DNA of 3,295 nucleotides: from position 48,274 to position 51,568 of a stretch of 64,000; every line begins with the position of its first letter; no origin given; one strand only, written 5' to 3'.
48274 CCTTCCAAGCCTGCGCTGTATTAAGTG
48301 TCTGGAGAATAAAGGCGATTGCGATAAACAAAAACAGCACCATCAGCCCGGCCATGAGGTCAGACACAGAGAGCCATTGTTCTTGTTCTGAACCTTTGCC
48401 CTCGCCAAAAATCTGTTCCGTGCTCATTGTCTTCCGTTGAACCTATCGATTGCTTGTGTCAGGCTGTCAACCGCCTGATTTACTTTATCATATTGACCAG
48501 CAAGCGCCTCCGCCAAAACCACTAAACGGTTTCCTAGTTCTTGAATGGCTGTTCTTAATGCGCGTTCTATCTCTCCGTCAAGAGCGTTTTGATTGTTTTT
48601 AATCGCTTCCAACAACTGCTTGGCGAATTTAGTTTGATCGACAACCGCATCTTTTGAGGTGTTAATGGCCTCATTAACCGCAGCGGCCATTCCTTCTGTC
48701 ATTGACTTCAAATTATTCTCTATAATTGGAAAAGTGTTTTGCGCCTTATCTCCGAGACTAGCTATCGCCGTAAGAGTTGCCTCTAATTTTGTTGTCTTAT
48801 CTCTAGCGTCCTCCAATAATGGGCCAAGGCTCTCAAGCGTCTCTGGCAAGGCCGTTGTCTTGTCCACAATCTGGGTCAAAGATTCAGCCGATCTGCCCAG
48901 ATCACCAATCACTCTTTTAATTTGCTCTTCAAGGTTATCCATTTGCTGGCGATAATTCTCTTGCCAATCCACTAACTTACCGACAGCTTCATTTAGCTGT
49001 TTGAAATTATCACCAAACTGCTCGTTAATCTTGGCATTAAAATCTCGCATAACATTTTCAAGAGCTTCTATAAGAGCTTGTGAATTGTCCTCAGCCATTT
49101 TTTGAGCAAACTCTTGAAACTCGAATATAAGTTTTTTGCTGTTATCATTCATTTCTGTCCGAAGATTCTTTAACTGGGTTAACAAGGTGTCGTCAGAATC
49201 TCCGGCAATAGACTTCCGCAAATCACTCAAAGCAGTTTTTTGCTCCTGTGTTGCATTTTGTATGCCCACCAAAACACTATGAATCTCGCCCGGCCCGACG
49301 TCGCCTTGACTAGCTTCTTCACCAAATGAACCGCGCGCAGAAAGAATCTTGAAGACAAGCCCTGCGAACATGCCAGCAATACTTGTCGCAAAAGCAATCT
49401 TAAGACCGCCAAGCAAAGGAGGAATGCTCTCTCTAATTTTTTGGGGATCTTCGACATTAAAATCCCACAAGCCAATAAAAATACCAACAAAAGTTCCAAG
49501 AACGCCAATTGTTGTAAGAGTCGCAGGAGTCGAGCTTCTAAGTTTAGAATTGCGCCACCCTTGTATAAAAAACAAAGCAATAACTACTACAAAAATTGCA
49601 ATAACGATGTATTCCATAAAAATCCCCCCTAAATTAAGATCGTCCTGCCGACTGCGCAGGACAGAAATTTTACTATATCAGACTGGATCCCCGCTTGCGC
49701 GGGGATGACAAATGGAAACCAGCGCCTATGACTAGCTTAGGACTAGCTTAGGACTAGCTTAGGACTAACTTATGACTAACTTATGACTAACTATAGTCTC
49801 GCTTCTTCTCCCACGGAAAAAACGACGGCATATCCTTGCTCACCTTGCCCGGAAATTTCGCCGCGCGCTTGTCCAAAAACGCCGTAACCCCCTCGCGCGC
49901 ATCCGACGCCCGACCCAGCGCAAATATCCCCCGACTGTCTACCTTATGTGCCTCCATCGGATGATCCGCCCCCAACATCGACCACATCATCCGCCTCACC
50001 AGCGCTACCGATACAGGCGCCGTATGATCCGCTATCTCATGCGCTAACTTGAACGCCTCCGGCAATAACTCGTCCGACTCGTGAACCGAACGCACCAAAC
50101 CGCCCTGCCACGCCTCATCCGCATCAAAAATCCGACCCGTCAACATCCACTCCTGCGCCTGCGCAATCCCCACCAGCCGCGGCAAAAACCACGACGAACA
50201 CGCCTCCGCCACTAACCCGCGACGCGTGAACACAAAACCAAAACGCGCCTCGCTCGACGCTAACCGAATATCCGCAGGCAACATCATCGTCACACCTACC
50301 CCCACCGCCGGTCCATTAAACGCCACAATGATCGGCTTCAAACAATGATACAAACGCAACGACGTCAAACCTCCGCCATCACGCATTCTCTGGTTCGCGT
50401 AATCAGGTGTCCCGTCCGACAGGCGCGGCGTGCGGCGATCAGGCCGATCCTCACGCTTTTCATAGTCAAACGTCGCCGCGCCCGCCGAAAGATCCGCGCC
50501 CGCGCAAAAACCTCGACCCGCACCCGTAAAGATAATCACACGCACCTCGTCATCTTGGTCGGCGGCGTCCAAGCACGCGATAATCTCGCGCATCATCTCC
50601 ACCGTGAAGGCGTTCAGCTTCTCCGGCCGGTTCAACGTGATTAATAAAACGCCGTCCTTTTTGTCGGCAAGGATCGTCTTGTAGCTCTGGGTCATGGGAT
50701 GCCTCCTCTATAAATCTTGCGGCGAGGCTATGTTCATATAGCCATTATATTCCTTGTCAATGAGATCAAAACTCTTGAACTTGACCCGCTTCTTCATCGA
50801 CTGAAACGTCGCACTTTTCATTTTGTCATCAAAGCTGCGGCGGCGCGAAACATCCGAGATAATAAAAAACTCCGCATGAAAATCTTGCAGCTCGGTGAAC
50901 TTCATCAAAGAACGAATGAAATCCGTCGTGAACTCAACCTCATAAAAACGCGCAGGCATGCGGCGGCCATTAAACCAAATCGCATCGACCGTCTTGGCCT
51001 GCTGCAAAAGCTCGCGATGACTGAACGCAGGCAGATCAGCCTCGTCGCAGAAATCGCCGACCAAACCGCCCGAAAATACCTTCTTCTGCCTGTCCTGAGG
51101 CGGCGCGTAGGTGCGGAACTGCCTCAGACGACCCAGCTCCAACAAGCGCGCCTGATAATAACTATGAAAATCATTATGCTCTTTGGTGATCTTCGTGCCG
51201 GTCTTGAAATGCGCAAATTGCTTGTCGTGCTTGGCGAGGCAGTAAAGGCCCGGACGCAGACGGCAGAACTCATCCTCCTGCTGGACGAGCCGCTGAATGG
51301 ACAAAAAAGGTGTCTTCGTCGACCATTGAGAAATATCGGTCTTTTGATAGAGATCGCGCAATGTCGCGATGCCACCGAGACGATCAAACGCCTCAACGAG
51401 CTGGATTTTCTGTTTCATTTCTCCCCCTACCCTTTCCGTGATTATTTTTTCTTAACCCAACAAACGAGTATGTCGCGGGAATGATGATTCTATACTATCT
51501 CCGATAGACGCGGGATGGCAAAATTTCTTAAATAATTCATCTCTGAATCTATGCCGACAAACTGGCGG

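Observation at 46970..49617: AT-rich island: compact MotA/MotB-like stator pair with a coiled-coil tail plus an HNH nuclease (Zorya type II-like defence locus)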

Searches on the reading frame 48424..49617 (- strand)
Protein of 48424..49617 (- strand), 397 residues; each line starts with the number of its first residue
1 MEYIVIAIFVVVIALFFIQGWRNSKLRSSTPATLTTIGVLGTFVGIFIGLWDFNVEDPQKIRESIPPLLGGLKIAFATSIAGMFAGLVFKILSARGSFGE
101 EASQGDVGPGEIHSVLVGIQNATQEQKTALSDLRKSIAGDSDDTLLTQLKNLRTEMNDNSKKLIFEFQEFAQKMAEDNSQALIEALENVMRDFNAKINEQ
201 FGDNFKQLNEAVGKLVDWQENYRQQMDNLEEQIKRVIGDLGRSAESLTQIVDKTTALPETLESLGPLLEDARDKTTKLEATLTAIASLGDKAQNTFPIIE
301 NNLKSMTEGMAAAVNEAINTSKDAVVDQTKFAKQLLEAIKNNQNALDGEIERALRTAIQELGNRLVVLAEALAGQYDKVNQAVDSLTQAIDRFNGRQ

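Call 3: search_protein_families(library=padloc, proteins=[window:48424-49617:-], max_evalue=1)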
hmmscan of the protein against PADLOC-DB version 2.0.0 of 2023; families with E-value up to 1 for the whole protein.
window:48424-49617:- (397 aa): 41 families (the best 25 are shown)
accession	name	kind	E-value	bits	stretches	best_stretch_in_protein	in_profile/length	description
PDLC00637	ZorA2|ZorA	-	7.3e-83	276.7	1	5-388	18-374/420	MotA/ExbB/TolQ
PDLC00640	ZorA2|ZorA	-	5e-80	267.8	2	161-390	194-430/590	MotA/ExbB/TolQ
PDLC00638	ZorA2|ZorA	-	1.9e-78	262.6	2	3-323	22-348/545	MotA/ExbB/TolQ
PDLC00639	ZorA2|ZorA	-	2.6e-66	222.4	2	3-319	36-336/494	MotA/ExbB/TolQ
PDLC00636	ZorA2|ZorA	-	5.2e-48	162.1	1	4-360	18-379/461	MotA/ExbB/TolQ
PDLC00635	ZorA2|ZorA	-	1.6e-36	124.4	2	4-92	19-108/505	MotA/ExbB/TolQ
PDLC00601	ZorA1|ZorA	-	7.1e-20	69.2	2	20-91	128-202/699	MotA/ExbB/TolQ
PDLC00598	ZorA1|ZorA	-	2.9e-16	57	2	31-88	132-190/663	MotA/ExbB/TolQ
PDLC00602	ZorA1|ZorA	-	7.1e-15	52.8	3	36-92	137-193/648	MotA/ExbB/TolQ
PDLC00603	ZorA1|ZorA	-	9.2e-15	52.3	2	31-89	134-192/727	MotA/ExbB/TolQ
PDLC00599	ZorA1|ZorA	-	7.3e-14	49.4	2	172-391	292-488/631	MotA/ExbB/TolQ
PDLC00597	ZorA1|ZorA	-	1.4e-13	48.5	1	30-245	111-314/683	MotA/ExbB/TolQ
PDLC00605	ZorA1|ZorA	-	5.7e-09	32.9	3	173-275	595-694/700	MotA/ExbB/TolQ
PDLC00648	ZorA3|ZorA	-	9.5e-08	29.2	3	121-285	341-506/692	MotA/ExbB/TolQ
PDLC00595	ZorA1|ZorA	-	5.3e-07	26.8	1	157-370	236-446/487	MotA/ExbB/TolQ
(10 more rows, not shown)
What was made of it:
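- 48424..49617 (-): zorA (type II ZorA2, 397 aa): three N-terminal TM helices (about residues 3-92) followed by a helical cytoplasmic tail of about 300 aa. PADLOC ZorA2 PDLC00637 at 7.3e-83, covering residues 5-388 and profile positions 18-374 of 420 (call 3).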

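Call 4: search_protein_families(library=pfam, proteins=[window:48424-49617:-], max_evalue=1)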
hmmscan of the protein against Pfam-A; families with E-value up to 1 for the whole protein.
window:48424-49617:- (397 aa): 37 families (the best 25 are shown)
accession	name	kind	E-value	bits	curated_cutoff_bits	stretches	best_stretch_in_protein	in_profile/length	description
PF07464.16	ApoLp-III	-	0.00011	22.8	36.3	1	188-324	2-135/146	Apolipophorin-III precursor (apoLp-III)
PF04513.17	Baculo_PEP_C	-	0.00019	21.9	38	3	182-275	46-134/140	Baculovirus polyhedron envelope protein, PEP, C terminus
PF04108.17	ATG17_like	-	0.0024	17.9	43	1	146-307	80-264/355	Autophagy protein ATG17-like domain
PF09361.15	Phasin_2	-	0.0028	18.3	24.9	1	301-349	16-63/100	Phasin protein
PF25450.1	Rab11-FIP3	-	0.003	18.3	31.9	1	180-283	13-120/125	Rab11-FIP3-like domain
PF05235.19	CHAD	-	0.0075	16.7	25.6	1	242-373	37-167/228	CHAD domain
PF07889.17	DUF1664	-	0.0099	16.3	34.6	0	143-215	44-113/124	Protein of unknown function (DUF1664)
PF18409.7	Plk4_PB2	-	0.011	16.9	26.9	0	252-299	58-103/108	Polo-like Kinase 4 Polo Box 2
PF01765.24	RRF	-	0.011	16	29.7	1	114-206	78-161/164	Ribosome recycling factor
PF08702.15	Fib_alpha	-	0.014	16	29.9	1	253-346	29-118/143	Fibrinogen alpha/beta chain family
PF09074.15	Mer2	-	0.033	14.4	27.7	1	129-231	70-173/193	Mer2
PF07201.16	HrpJ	-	0.037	14.8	25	1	331-394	47-110/166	HrpJ-like domain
PF07817.19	GLE1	-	0.045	13.5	24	1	205-258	3-56/250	GLE1-like protein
PF09820.16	AAA-ATPase_like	-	0.056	13.7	26.1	1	285-369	67-146/201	Predicted AAA-ATPase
PF06103.16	DUF948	-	0.061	13.9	37.2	1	226-293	28-85/89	Bacterial protein of unknown function (DUF948)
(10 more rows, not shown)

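Call 5: search_protein_families(library=ncbifam, proteins=[window:48424-49617:-], max_evalue=1)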
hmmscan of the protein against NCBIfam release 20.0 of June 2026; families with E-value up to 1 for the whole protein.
window:48424-49617:- (397 aa): 29 families (the best 25 are shown)
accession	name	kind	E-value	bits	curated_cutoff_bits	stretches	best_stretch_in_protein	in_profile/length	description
NF041792.2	2_anti-phage_ZorA2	equivalog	4.9e-61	206.9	700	2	4-314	23-339/550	type II Zorya anti-phage system protein ZorA2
NF033916.0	antiphage_ZorA_3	subfamily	1.2e-15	57.4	250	3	31-89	28-86/509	anti-phage ZorAB system protein ZorA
NF033915.0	antiphage_ZorA_2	subfamily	1.3e-13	50.8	100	2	19-92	100-176/383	anti-phage ZorAB system protein ZorA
NF033917.0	antiphage_ZorA_4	subfamily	9.1e-13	47.9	500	2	31-92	63-124/413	anti-phage ZorAB system protein ZorA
NF041794.1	1_anti-phage_ZorA1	equivalog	6.3e-12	44.7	750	3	28-182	133-295/729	type I Zorya anti-phage system protein ZorA1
NF033914.0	antiphage_ZorA_1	subfamily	2.4e-07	29.4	190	2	182-392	400-611/619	anti-phage ZorAB system protein ZorA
TIGR04523.1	Mplasa_alph_rch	subfamily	2.9e-06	25.5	270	1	124-394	478-738/745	helix-rich protein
TIGR02168.1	SMC_prok_B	equivalog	3.5e-06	25.1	567.35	1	125-390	217-1025/1181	chromosome segregation protein SMC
NF002572.0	PRK02224.1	equivalog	7.2e-05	21.3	1087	1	117-387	176-432/888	DNA double-strand break repair ATPase Rad50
TIGR00996.1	Mtu_fam_mce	paralog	0.00012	21.4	140.5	3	224-324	178-277/291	MCE family protein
NF033951.2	Cas12d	equivalog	0.00018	19.9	250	1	111-342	364-566/1180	type V CRISPR-associated protein Cas12d/CasY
NF045487.1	ASRP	equivalog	0.00031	19.5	300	1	107-281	310-475/593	archaea-specific SMC-related protein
TIGR01760.1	tape_meas_TP901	equivalog_domain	0.0063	15.6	28.8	1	112-239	213-343/349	phage tail tape measure protein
NF003062.0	PRK03987.1-1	equivalog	0.011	15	213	1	156-326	86-257/264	translation initiation factor IF-2 subunit alpha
TIGR02499.1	HrpE_YscL_not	equivalog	0.019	15.1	78.7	1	207-264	52-94/166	type III secretion system stator protein SctL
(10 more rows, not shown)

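Call 24: search_solved_structures(query=window:48424-49617:-, max_evalue=0.01)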
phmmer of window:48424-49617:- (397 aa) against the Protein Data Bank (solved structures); distinct sequences matched with E-value up to 0.01: 8.
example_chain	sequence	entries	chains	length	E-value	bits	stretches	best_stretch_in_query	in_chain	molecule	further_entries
8vvi_F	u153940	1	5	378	1.8e-50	175.4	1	6-324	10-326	MotA/TolQ/ExbB proton channel domain-containing protein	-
8qyy_A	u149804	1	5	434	1.1e-12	51.1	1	25-199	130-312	Anti-phage defense ZorAB system ZorA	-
8qyk_A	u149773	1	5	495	3.5e-12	49.5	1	24-193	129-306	Anti-phage defense ZorAB system ZorA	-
8qyd_A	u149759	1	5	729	1.5e-10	44.1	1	25-193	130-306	Anti-phage defense ZorAB system ZorA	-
8vvn_C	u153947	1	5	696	6.7e-07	32.1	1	24-248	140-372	MotA/TolQ/ExbB proton channel domain-containing protein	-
8qyh_A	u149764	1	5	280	2.9e-06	30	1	24-149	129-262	Anti-phage defense ZorAB system ZorA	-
2d4y_A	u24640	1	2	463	0.0015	21.1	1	172-255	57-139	Flagellar hook-associated protein 1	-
9go6_A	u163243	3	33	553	0.0019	20.7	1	172-255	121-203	Flagellar hook-associated protein 1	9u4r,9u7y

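Call 32: find_homologous_proteins(query=window:48424-49617:-, max_evalue=1e-10)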
Query window:48424-49617:- (397 aa): 1755 proteins with E <= 1e-10 among 8000 candidates; the best 120 are listed.
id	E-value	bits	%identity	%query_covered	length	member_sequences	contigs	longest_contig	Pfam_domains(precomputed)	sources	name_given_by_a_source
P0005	1.6e-249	845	100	100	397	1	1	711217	PF28082.1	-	-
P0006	1.7e-169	582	63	100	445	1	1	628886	PF04513.18,PF07464.17,PF28082.1,PF01442.24,PF07889.18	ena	-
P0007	3.2e-157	541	69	97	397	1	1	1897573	PF01442.24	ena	-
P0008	1.2e-137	477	62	100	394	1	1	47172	-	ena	-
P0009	7.0e-99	350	44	93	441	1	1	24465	PF04513.18,PF28082.1,PF01442.24,PF04108.18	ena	-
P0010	1.9e-80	289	47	82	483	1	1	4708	PF07464.17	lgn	-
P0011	7.7e-77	277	41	98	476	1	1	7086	PF01442.24,PF04108.18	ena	-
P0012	8.5e-77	277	42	90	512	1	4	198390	PF04513.18,PF07464.17,PF28082.1,PF01442.24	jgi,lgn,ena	-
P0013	1.2e-76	276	39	98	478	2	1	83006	PF07464.17,PF01442.24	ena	-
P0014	1.3e-76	276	40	99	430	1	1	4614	PF07464.17,PF28082.1,PF01442.24,PF07889.18,PF20667.4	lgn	-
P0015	1.9e-76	276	43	85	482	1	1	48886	PF01442.24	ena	-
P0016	2.5e-76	275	39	98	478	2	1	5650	PF01442.24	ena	-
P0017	2.6e-76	275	41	96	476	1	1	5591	PF07464.17,PF01442.24,PF04108.18,PF07889.18,PF06160.18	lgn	-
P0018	3.3e-76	275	43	87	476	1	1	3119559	PF07464.17,PF28082.1,PF01442.24,PF07889.18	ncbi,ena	-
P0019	7.3e-76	274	39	99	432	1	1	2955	PF07464.17,PF14523.13,PF07889.18,PF20667.4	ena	-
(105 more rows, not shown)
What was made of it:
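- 48424..49617 (-): Sister proteins are 394-445 aa (call 32).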

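Call 37: search_solved_structures(query=window:48424-49617:-, max_evalue=1e-20, show_alignments=1)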
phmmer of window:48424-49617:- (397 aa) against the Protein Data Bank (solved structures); distinct sequences matched with E-value up to 1e-20: 1.
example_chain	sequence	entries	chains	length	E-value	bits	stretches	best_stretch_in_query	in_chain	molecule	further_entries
8vvi_F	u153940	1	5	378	1.8e-50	175.4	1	6-324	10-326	MotA/TolQ/ExbB proton channel domain-containing protein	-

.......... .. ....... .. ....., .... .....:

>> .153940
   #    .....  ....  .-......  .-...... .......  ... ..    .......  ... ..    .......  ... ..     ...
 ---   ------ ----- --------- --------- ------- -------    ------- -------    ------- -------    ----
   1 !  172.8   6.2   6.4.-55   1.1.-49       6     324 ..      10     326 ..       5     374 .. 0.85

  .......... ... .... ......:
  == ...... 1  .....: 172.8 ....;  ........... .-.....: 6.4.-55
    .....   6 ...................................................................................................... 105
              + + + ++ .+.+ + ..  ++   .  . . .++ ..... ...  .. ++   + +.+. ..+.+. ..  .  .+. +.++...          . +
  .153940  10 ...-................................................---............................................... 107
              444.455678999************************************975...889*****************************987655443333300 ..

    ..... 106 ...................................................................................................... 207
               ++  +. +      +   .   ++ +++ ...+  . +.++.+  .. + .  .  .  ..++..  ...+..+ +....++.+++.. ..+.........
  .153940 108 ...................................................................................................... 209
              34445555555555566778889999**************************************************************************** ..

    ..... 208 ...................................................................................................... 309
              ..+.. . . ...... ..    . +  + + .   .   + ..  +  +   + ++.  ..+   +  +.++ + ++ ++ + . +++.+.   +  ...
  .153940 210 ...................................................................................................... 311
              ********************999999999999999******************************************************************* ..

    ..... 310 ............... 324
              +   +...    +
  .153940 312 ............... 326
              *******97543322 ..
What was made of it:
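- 48424..49617 (-): PDB 8vvi_F (S. kujiense type II ZorA, 378 aa) at 1.8e-50 over residues 6-324 (calls 24, 37).
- On Type II Zorya (ZorA2-ZorB2-ZorE): PDB 8VVI ZorA at 1.8e-50 over residues 6-324 (calls 24, 37).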

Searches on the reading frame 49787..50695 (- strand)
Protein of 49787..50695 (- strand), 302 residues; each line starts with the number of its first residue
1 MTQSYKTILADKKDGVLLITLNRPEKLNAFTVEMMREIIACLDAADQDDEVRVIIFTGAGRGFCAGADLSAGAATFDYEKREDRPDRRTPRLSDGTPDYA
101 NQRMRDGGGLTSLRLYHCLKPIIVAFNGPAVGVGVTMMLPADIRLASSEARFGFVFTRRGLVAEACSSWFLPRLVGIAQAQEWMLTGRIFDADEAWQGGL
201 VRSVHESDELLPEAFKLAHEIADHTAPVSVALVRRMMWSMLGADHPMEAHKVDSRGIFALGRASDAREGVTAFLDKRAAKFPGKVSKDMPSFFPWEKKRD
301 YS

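Call 18: find_related_loci(query=window:49787-50695:-, collection=genome_contigs, flank=10000)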
Query window:49787-50695:- (302 aa) in genome_contigs; peptide patterns used: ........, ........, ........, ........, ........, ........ (x = any residue, [..] = any of these).
190 stretches matched a pattern; 145 encode a relative of the query (tblastn E <= 1e-3); the best 80 are kept; 80 distinct loci.
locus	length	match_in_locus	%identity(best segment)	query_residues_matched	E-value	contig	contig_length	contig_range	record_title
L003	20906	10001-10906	88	1-302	0e+0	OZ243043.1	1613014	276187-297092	MAG: Alphaproteobacteria bacterium isolate 66b0c868-fd97-4540-bf87-dd06cb01c8a4 genome assembly, chromosome: 1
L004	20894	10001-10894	76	4-301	4e-153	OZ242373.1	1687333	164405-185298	MAG: Alphaproteobacteria bacterium isolate dfc899fd-99f1-4d6b-8c29-14d7545181b9 genome assembly, chromosome: 1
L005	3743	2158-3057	65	4-302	6e-134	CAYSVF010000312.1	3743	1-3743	MAG TPA_asm: uncultured Parvibaculum sp. isolate binchicken_co237_58 genome assembly, contig: NODE_15760_length_3743_cov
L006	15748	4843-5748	67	1-302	3e-129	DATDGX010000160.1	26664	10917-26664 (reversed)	MAG TPA_asm: Candidatus Binataceae bacterium isolate SMAG_U263 k141_225374, whole genome shotgun sequence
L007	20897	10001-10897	63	2-302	7e-129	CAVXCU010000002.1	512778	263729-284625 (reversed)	MAG: uncultured Alphaproteobacteria bacterium isolate MFD03399.bin.2.70 genome assembly, contig: contig_1147, whole geno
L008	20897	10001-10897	64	4-301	2e-128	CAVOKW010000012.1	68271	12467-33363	MAG: uncultured Alphaproteobacteria bacterium isolate MFD10097.bin.1.3 genome assembly, contig: contig_21046, whole geno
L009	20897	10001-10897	63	4-301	2e-128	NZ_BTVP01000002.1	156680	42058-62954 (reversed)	MAG: Parvibaculum sp. isolate AMX-MBFR-74 sequence02, whole genome shotgun sequence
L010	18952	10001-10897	63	4-301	4e-128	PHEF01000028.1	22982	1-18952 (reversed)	MAG: Alphaproteobacteria bacterium HGW-Alphaproteobacteria-3 bjp_ig2158_scaffold_907, whole genome shotgun sequence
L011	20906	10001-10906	66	2-302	4e-128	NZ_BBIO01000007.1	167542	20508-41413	Tepidicaulis marinus strain MA2, whole genome shotgun sequence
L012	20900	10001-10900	65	4-302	9e-128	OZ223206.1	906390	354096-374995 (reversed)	MAG: uncultured Parvibaculum sp. isolate f1c4af71-90b9-442a-bafc-77d30313e92e genome assembly, chromosome: 2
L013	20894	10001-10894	62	4-301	9e-128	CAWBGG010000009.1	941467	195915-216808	MAG: uncultured delta proteobacterium isolate MFD09222.bin.1.50 genome assembly, contig: contig_93723, whole genome shot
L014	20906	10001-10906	66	2-302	1e-127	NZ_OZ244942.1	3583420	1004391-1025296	MAG: Tepidicaulis sp. isolate 6d8b9b09-a9f0-4521-ba2e-e82c972f98ca chromosome 1, complete sequence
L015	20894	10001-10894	65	4-301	8e-127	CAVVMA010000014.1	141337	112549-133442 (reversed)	MAG: uncultured delta proteobacterium isolate MFD09222.bin.2.46 genome assembly, contig: contig_85774, whole genome shot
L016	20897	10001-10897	65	4-301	2e-126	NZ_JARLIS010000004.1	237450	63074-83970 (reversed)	MAG: Parvibaculum sp. isolate MAG_BA296 MetaBAT2_Bin_296_Anoxic_k141_45696, whole genome shotgun sequence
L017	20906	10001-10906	63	2-302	8e-125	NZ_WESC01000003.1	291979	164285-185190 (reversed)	Parvibaculum sedimenti strain HXT-9 HXT-9_scaffold3, whole genome shotgun sequence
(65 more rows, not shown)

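Call 28: search_protein_families(library=pfam, proteins=[window:49787-50695:-], max_evalue=0.001)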
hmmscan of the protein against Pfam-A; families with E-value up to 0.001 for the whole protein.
window:49787-50695:- (302 aa): 2 families
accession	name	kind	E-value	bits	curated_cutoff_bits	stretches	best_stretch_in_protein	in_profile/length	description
PF00378.25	ECH_1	-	3.1e-48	164.7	27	2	113-283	82-250/251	Enoyl-CoA hydratase/isomerase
PF16113.10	ECH_2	-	7.7e-28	98.4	27.2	1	18-210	3-177/335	Enoyl-CoA hydratase/isomerase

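Call 56: search_protein_families(library=ncbifam, proteins=[window:49787-50695:-], max_evalue=0.001)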
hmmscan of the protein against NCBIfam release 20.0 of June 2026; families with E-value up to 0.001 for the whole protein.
window:49787-50695:- (302 aa): 71 families (the best 25 are shown)
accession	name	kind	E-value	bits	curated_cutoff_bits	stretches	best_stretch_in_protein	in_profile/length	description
NF006109.0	PRK08260.1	subfamily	4.5e-134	446.3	320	1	4-301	2-295/296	enoyl-CoA hydratase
NF004857.0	PRK06210.1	equivalog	2e-72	243.9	341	1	3-283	5-274/275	enoyl-CoA hydratase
NF051848.1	EnCoAHydtEchA19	equivalog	9.2e-58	195.8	400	1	8-283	2-257/258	enoyl-CoA hydratase EchA19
NF004635.0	PRK05981.1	equivalog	1.6e-57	195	351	1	4-284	2-266/266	enoyl-CoA hydratase/isomerase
TIGR02280.1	PaaB1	equivalog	1.5e-51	175.4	345.15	1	8-284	1-256/256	2-(1,2-epoxy-1,2-dihydrophenyl)acetyl-CoA isomerase PaaG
NF006699.0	PRK09245.1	subfamily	3.4e-50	170.7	354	1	6-283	3-265/266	crotonase/enoyl-CoA hydratase family protein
NF005864.0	PRK07799.1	equivalog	2.9e-47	161.1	316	1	4-282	6-264/266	crotonase/enoyl-CoA hydratase family protein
NF005126.0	PRK06563.1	subfamily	6.1e-47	160.2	261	1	3-284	4-263/263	crotonase/enoyl-CoA hydratase family protein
NF004840.0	PRK06190.1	equivalog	3.1e-45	154.8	253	1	6-233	4-210/260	enoyl-CoA hydratase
NF006100.0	PRK08252.1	subfamily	4.4e-44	151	282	2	106-284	78-254/254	crotonase/enoyl-CoA hydratase family protein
NF004525.0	PRK05870.1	equivalog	6e-43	147.6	285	2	113-236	89-210/249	enoyl-CoA hydratase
NF004519.0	PRK05864.1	equivalog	9.2e-43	146.5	337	1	9-281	13-272/276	enoyl-CoA hydratase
NF004475.0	PRK05809.1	subfamily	5.9e-42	144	394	2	114-282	92-258/260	short-chain-enoyl-CoA hydratase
NF005073.0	PRK06495.1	subfamily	1.7e-41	142.2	296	1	9-283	7-256/257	enoyl-CoA hydratase/isomerase family protein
NF006007.0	PRK08138.1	subfamily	1.9e-41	142.2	355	2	115-284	94-261/261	enoyl-CoA hydratase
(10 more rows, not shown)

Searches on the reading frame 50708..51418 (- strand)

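Call 28: search_protein_families(library=pfam, proteins=[window:50708-51418:-], max_evalue=0.001)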
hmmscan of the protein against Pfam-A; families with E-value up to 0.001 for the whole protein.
window:50708-51418:- (236 aa): 0 families

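Call 55: search_protein_families(library=padloc, proteins=[window:50708-51418:-], max_evalue=0.01)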
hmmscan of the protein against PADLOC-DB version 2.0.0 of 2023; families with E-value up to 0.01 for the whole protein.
window:50708-51418:- (236 aa): 1 family
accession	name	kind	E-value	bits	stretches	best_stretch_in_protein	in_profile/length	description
PDLC03534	REase_II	-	0.0046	14.1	1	135-183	232-280/351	Type II restriction enzyme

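Call 56: search_protein_families(library=ncbifam, proteins=[window:50708-51418:-], max_evalue=0.001)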
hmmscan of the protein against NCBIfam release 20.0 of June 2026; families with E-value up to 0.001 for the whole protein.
window:50708-51418:- (236 aa): 0 families
